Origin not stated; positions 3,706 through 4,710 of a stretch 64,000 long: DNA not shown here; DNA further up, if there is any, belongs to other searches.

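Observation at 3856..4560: Fic/Doc-family protein with His-to-Gln substitution in the catalytic motif and a Doc-like NKR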

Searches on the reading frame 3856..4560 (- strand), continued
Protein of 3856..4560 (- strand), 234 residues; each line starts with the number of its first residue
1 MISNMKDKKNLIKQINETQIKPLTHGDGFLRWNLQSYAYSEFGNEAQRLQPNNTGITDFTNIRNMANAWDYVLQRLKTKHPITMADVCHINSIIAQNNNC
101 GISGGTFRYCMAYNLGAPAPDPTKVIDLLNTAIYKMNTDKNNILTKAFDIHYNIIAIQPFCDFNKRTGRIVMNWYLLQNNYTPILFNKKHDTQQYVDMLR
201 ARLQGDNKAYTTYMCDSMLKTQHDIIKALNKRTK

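Call 33: search_solved_structures(query=A2, max_evalue=1e-25, show_alignments=1)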
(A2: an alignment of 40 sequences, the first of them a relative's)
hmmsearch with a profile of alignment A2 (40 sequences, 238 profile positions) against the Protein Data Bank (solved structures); distinct sequences matched with E-value up to 1e-25: 6.
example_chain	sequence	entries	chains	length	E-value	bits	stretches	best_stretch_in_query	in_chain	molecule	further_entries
6i7j_A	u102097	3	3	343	1.7e-26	96.7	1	11-229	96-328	Adenosine monophosphate-protein transferase FICD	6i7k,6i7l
7b7z_A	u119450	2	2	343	2.3e-26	96.3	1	11-229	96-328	Protein adenylyltransferase FICD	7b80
6i7g_A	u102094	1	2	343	4.6e-26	95.3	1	11-229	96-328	Adenosine monophosphate-protein transferase FICD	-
4u04_A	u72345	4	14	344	4.7e-26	95.3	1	11-229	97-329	Adenosine monophosphate-protein transferase FICD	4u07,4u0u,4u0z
6i7h_A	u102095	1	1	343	5.7e-26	95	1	11-229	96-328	Adenosine monophosphate-protein transferase FICD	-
6i7i_A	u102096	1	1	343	8.3e-26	94.4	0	12-229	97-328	Adenosine monophosphate-protein transferase FICD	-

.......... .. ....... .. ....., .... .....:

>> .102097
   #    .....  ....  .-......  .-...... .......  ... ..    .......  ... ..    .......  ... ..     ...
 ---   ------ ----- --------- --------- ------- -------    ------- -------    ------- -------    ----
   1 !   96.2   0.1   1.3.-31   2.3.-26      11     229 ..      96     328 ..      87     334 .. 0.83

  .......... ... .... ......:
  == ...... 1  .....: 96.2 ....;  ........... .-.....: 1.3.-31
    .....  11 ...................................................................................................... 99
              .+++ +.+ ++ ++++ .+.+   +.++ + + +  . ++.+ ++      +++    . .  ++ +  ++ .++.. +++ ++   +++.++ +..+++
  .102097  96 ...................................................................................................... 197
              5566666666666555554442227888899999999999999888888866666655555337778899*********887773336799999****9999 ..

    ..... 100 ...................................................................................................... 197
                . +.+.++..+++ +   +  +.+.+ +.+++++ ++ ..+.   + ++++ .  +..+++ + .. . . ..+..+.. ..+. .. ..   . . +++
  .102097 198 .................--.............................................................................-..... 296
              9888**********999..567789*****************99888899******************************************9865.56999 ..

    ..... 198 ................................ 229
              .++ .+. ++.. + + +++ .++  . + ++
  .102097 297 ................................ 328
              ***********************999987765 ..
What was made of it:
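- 4414..4479 (-): N-terminal gatekeeper (alpha-inh-like) helix, residues about 28-49. It contains the invariant Glu45 (codon 4426-4428) and Leu49. The profile alignment places family 'selskEnkiL' on FICD 'htvaiEGNtL', so Glu45 corresponds to Glu234 (call 33).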

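Call 38: search_solved_structures(query=P0063, max_evalue=1, show_alignments=3)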
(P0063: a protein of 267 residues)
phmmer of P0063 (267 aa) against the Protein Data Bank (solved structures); distinct sequences matched with E-value up to 1: 19.
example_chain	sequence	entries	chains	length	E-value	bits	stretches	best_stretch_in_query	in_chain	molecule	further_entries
4x2c_A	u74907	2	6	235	5.9e-09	38.8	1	69-208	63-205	Fic family protein putative filamentation induced by cAMP protein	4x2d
4x2e_A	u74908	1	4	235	6.1e-09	38.8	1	69-208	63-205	Fic family protein putative filamentation induced by cAMP protein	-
5jj6_A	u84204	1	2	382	1.7e-08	37.3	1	102-210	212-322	Adenosine monophosphate-protein transferase FICD homolog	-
5jj7_A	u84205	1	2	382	1.7e-08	37.3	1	102-210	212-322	Adenosine monophosphate-protein transferase FICD homolog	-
6i7i_A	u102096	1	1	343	2.3e-08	36.9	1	107-230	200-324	Adenosine monophosphate-protein transferase FICD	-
6i7h_A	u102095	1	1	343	2.4e-08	36.8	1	108-230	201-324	Adenosine monophosphate-protein transferase FICD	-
6i7g_A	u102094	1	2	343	2.5e-08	36.8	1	108-230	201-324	Adenosine monophosphate-protein transferase FICD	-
4u04_A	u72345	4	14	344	2.5e-08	36.8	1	108-230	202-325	Adenosine monophosphate-protein transferase FICD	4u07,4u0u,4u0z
6i7j_A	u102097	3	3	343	2.6e-08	36.7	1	108-230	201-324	Adenosine monophosphate-protein transferase FICD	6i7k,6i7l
4u0s_A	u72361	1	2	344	2.6e-08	36.7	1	108-230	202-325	Adenosine monophosphate-protein transferase FICD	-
9yz5_A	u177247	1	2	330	3e-08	36.5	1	108-230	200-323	Protein adenylyltransferase FICD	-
7b7z_A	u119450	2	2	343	3.5e-08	36.3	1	108-230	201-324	Protein adenylyltransferase FICD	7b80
3cuc_A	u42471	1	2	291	6.3e-08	35.4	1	109-209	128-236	Protein of unknown function with a Fic domain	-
6zmd_B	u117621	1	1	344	2.7e-07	33.4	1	108-222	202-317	Protein adenylyltransferase FICD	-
4rgl_A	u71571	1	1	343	8.8e-05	25.1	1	96-229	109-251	Filamentation induced by cAMP protein Fic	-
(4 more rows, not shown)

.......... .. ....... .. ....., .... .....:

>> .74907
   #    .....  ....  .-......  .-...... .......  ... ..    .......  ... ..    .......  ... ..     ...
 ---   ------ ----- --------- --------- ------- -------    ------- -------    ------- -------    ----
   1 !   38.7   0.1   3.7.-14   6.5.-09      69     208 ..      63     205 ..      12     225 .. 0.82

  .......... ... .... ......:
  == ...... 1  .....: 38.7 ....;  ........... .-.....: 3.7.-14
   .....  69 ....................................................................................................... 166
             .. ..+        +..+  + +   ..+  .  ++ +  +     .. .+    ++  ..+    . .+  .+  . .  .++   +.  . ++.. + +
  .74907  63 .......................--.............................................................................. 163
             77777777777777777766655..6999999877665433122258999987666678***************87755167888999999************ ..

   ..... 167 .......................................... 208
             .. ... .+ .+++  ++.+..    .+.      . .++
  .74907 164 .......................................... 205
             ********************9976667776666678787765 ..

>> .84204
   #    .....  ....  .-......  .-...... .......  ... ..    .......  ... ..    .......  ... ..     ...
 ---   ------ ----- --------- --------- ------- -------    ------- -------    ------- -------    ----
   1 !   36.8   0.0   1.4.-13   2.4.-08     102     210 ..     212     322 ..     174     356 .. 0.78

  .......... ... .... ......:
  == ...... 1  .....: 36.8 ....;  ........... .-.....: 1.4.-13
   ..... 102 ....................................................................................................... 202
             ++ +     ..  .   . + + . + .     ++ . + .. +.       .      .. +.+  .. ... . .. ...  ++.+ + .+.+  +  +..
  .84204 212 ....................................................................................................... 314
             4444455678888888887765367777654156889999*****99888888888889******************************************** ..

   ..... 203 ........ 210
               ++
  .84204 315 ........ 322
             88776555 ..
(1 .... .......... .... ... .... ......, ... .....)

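Call 40: find_encoding_contigs(protein=P0037, flank=6000, max_places=3)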
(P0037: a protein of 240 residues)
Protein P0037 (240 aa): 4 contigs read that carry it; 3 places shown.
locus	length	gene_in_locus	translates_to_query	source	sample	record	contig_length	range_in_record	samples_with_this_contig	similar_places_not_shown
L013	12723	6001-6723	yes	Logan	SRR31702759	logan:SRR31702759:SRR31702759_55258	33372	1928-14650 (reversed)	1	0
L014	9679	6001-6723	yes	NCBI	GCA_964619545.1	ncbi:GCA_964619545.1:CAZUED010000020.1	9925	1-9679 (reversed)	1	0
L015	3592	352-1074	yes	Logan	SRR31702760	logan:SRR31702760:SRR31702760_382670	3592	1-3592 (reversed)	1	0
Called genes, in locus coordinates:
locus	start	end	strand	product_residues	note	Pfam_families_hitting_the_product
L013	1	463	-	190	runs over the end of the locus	-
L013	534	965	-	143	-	-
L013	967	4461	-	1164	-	PF01855:POR_N, PF17147:PFOR_II, PF01558:POR, PF10371:EKR, PF00037:Fer4 (weak), PF12838:Fer4_7, PF13187:Fer4_9, PF02775:TPP_enzyme_C, +5 more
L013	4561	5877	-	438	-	PF22694:CtpB_N-like, PF00595:PDZ, PF13180:PDZ_2, PF17820:PDZ_6, PF03572:Peptidase_S41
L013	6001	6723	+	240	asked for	PF02661:Fic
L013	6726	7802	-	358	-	PF19220:Rod_CreS (weak), PF24161:CCDC39 (faint), PF01551:Peptidase_M23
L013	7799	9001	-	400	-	PF00579:tRNA-synt_1b, PF22421:SYY_C-terminal, PF01479:S4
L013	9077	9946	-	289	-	PF25025:EF-Ts_N (faint), PF00889:EF_TS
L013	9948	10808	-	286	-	PF00318:Ribosomal_S2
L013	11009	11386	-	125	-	-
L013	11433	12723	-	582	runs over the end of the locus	PF17848:Zn_ribbon_ACC, PF01039:Carboxyl_trans, PF03255:ACCA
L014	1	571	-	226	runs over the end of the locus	-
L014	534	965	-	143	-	-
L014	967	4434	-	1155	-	PF01855:POR_N, PF17147:PFOR_II, PF01558:POR, PF10371:EKR, PF00037:Fer4 (weak), PF12838:Fer4_7, PF13187:Fer4_9, PF02775:TPP_enzyme_C, +5 more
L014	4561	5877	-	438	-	PF22694:CtpB_N-like, PF00595:PDZ, PF13180:PDZ_2, PF17820:PDZ_6, PF03572:Peptidase_S41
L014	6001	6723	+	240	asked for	PF02661:Fic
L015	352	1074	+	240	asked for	PF02661:Fic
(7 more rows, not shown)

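Call 41: find_encoding_contigs(protein=P0167, flank=6000, max_places=3)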
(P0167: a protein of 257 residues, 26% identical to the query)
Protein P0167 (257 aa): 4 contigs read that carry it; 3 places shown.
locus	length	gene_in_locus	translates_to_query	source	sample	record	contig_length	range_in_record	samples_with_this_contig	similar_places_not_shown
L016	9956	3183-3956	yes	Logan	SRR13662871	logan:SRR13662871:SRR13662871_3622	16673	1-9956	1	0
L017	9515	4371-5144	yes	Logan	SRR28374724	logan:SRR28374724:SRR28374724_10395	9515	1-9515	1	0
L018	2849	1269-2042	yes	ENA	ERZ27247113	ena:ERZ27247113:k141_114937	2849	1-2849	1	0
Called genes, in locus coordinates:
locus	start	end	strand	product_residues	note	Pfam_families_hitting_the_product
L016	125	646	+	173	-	PF03449:GreA_GreB_N, PF01272:GreA_GreB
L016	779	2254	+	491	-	PF01336:tRNA_anti-codon, PF00152:tRNA-synt_2, PF01409:tRNA-synt_2d (weak)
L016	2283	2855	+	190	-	-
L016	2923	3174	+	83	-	PF14213:DUF4325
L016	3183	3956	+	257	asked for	PF02661:Fic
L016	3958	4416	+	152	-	PF06574:FAD_syn (faint), PF01467:CTP_transf_like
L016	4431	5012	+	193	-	PF01928:CYTH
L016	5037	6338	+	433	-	PF02403:Seryl_tRNA_N, PF00587:tRNA-synt_2b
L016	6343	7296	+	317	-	PF01820:Dala_Dala_lig_N, PF01071:GARS_A (weak), PF02655:ATP-grasp_3, PF02786:CPSase_L_D2, PF08443:RimK, PF02222:ATP-grasp (weak), PF07478:Dala_Dala_lig_C, PF13535:ATP-grasp_4 (faint)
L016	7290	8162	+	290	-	PF03799:FtsQ_DivIB_C (faint)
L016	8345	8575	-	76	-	-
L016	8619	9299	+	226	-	-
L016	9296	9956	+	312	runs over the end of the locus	PF02899:Phage_int_SAM_1, PF13102:Phage_int_SAM_5 (weak), PF13495:Phage_int_SAM_4, PF00589:Phage_integrase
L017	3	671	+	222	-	?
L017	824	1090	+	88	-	-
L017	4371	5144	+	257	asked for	PF02661:Fic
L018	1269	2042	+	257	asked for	PF02661:Fic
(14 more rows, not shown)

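Call 42: find_encoding_contigs(protein=P0164, flank=6000, max_places=3)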
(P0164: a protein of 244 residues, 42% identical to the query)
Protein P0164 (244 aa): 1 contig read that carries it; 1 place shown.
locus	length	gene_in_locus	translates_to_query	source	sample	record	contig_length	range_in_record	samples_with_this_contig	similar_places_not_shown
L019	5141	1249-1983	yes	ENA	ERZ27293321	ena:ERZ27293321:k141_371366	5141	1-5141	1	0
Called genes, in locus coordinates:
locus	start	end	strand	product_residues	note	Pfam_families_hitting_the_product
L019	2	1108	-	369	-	?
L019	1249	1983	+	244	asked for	PF02661:Fic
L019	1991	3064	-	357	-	PF11932:DUF3450 (faint), PF01551:Peptidase_M23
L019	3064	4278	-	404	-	PF00579:tRNA-synt_1b, PF22421:SYY_C-terminal, PF01479:S4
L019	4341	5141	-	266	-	?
